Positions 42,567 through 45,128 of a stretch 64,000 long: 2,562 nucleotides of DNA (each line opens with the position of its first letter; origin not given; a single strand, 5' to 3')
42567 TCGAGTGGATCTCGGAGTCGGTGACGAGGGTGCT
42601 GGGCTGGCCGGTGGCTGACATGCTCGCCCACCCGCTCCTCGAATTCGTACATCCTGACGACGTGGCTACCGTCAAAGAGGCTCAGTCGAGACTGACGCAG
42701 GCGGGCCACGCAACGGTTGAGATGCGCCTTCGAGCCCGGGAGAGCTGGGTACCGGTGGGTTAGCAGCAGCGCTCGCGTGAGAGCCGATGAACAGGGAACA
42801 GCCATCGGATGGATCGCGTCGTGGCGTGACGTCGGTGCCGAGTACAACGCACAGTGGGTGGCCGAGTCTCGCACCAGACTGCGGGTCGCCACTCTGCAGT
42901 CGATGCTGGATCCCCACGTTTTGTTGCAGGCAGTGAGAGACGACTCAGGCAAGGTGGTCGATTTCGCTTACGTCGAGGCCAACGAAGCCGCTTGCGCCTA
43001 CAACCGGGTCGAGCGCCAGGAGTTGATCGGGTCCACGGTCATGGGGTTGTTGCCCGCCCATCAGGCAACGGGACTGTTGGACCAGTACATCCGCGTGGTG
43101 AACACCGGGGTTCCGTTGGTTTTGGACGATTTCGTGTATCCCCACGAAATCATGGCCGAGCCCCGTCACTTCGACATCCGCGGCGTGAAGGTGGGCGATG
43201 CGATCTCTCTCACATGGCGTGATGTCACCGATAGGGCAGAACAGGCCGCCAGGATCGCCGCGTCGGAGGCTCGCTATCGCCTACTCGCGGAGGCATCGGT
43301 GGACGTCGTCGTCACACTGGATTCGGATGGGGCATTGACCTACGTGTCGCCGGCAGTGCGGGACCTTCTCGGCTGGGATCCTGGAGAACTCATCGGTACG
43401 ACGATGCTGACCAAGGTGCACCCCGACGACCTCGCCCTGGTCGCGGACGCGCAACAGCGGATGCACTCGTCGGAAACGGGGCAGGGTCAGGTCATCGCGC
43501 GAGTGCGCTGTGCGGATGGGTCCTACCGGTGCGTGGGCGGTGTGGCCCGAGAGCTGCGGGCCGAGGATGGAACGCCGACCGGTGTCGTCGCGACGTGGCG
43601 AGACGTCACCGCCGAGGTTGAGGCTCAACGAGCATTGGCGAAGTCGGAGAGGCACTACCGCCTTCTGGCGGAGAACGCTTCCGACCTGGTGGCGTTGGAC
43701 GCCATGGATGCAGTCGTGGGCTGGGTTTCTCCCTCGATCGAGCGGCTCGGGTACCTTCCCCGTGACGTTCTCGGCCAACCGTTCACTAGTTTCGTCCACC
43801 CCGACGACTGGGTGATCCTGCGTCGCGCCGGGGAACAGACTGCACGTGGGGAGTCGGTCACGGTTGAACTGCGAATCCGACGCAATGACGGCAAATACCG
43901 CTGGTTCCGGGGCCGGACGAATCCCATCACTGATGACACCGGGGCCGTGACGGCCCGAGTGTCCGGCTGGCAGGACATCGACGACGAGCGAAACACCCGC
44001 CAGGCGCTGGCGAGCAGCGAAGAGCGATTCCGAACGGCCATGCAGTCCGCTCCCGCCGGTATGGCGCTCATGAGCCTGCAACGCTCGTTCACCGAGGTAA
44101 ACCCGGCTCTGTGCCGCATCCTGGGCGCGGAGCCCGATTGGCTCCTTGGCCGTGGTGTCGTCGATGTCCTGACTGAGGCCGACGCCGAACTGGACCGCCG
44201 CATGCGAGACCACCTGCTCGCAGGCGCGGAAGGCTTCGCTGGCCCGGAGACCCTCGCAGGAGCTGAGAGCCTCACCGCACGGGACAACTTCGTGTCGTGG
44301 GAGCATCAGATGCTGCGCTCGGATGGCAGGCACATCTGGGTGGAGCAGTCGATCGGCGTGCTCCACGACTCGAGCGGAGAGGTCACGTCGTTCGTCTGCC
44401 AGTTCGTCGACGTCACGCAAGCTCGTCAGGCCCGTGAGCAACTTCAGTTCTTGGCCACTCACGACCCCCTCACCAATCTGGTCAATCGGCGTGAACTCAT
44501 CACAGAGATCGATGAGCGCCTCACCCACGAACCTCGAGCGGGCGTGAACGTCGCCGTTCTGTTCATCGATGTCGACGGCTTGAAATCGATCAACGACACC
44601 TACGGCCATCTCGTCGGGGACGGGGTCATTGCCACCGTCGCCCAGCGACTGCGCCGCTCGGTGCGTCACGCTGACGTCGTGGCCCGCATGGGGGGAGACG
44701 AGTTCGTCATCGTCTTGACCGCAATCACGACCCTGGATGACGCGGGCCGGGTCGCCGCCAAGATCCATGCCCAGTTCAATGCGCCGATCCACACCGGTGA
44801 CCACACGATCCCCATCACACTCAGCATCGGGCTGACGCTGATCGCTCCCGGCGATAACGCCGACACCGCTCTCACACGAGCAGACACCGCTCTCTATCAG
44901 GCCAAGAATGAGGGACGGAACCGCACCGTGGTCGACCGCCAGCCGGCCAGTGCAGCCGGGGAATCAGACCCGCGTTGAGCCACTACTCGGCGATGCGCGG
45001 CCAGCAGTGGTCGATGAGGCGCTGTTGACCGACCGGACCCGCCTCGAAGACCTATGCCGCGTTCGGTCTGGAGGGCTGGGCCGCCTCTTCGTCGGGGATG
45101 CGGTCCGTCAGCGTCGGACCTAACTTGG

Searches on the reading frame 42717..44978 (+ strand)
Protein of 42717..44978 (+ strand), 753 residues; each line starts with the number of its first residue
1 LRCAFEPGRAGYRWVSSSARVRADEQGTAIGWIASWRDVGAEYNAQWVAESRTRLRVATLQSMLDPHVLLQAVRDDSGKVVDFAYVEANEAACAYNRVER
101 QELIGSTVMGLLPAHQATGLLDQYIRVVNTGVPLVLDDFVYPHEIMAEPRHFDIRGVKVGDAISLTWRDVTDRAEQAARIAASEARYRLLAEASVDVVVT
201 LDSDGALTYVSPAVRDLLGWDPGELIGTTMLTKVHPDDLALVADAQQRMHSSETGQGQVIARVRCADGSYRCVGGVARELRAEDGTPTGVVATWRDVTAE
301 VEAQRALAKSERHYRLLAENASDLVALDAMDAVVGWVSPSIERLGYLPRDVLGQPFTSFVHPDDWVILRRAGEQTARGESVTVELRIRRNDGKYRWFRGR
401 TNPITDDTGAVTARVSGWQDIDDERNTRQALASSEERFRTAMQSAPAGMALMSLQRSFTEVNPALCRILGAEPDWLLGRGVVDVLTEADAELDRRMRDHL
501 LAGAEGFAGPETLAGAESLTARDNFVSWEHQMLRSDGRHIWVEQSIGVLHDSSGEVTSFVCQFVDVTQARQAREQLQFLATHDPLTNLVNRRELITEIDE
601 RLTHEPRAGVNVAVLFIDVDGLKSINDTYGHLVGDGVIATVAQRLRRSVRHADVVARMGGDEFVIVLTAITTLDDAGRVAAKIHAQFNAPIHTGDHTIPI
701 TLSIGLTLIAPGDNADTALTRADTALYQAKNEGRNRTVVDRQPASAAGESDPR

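Call 79: search_protein_families(library=pfam, proteins=[window:42717-44978:+], max_evalue=0.001)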
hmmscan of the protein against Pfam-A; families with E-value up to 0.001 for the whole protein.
window:42717-44978:+ (753 aa): 8 families
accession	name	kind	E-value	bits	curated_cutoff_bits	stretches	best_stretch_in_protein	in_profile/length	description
PF00990.26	GGDEF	-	8.7e-47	159.3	23.8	1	580-736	1-161/161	Diguanylate cyclase, GGDEF domain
PF00989.32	PAS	-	3.3e-42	143.5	22.6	3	186-297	2-113/113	PAS fold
PF08447.18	PAS_3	-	2.6e-41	140.2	25.6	3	337-412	4-83/89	PAS fold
PF13426.13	PAS_9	-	2.2e-33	115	27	3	326-421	5-101/103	PAS domain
PF08448.16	PAS_4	-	2.2e-32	112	23.1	3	192-301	2-109/110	PAS fold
PF13188.13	PAS_8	-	9.1e-17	60.7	21.8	2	436-493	1-55/65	PAS domain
PF22335.1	Cas10-Cmr2_palm2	-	2.3e-05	25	27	1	651-736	50-131/133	Cas10/Cmr2, second palm domain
PF13596.12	PAS_10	-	0.00013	23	22.1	0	334-421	21-105/106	PAS domain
